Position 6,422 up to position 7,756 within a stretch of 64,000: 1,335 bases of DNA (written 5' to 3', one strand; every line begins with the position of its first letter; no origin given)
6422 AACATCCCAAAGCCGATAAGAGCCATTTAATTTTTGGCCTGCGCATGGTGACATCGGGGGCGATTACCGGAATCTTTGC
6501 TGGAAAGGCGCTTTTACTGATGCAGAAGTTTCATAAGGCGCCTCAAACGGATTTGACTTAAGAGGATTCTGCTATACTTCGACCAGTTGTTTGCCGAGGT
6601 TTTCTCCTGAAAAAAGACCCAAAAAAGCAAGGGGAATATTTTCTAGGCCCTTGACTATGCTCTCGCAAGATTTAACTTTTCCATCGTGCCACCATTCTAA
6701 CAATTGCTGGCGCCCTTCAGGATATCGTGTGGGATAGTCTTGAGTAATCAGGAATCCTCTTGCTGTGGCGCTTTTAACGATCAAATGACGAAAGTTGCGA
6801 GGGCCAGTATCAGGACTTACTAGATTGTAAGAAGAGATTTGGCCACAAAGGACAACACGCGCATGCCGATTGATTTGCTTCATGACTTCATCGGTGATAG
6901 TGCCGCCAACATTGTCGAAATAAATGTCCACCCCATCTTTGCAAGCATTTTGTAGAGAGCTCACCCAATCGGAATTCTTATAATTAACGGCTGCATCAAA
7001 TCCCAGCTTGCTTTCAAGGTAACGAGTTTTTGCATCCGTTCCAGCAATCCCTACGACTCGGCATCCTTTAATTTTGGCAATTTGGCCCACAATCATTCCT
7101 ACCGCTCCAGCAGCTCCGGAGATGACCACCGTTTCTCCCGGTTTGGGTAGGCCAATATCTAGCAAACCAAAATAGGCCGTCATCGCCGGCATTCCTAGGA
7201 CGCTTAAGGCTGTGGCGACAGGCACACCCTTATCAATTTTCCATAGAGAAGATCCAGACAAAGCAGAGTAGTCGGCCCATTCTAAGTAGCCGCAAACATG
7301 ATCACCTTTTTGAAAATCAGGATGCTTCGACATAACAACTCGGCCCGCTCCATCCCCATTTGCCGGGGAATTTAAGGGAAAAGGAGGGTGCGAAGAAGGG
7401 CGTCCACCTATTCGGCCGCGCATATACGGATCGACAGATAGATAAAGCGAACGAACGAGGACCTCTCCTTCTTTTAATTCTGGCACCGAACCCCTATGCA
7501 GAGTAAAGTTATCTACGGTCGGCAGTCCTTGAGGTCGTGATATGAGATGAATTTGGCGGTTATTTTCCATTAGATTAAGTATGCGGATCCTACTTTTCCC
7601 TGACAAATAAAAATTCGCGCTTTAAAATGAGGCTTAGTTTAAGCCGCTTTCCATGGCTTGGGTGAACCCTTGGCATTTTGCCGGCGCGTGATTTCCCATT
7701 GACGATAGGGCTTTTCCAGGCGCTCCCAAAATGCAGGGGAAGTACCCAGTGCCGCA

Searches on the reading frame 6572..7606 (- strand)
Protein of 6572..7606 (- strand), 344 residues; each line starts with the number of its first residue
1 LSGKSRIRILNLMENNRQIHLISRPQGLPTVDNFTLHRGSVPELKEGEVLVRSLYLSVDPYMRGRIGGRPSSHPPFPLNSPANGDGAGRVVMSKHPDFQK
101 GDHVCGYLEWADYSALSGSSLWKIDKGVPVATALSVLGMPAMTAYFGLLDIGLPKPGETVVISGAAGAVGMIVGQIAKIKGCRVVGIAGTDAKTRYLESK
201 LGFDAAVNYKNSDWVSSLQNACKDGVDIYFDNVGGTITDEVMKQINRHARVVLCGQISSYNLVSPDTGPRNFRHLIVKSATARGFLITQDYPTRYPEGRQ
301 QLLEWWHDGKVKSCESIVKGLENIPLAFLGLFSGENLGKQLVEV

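Call 70: search_protein_families(library=pfam, proteins=[window:6572-7606:-], max_evalue=0.001)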
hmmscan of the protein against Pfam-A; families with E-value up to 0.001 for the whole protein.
window:6572-7606:- (344 aa): 3 families
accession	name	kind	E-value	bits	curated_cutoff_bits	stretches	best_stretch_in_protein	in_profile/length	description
PF16884.10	ADH_N_2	-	1.8e-34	118.3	31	1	17-124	1-108/108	N-terminal domain of oxidoreductase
PF00107.32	ADH_zinc_N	-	5.3e-22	78.6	31.8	1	168-297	1-122/129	Zinc-binding dehydrogenase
PF13602.12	ADH_zinc_N_2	-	7.3e-09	37.1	27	1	201-340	1-132/134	Zinc-binding dehydrogenase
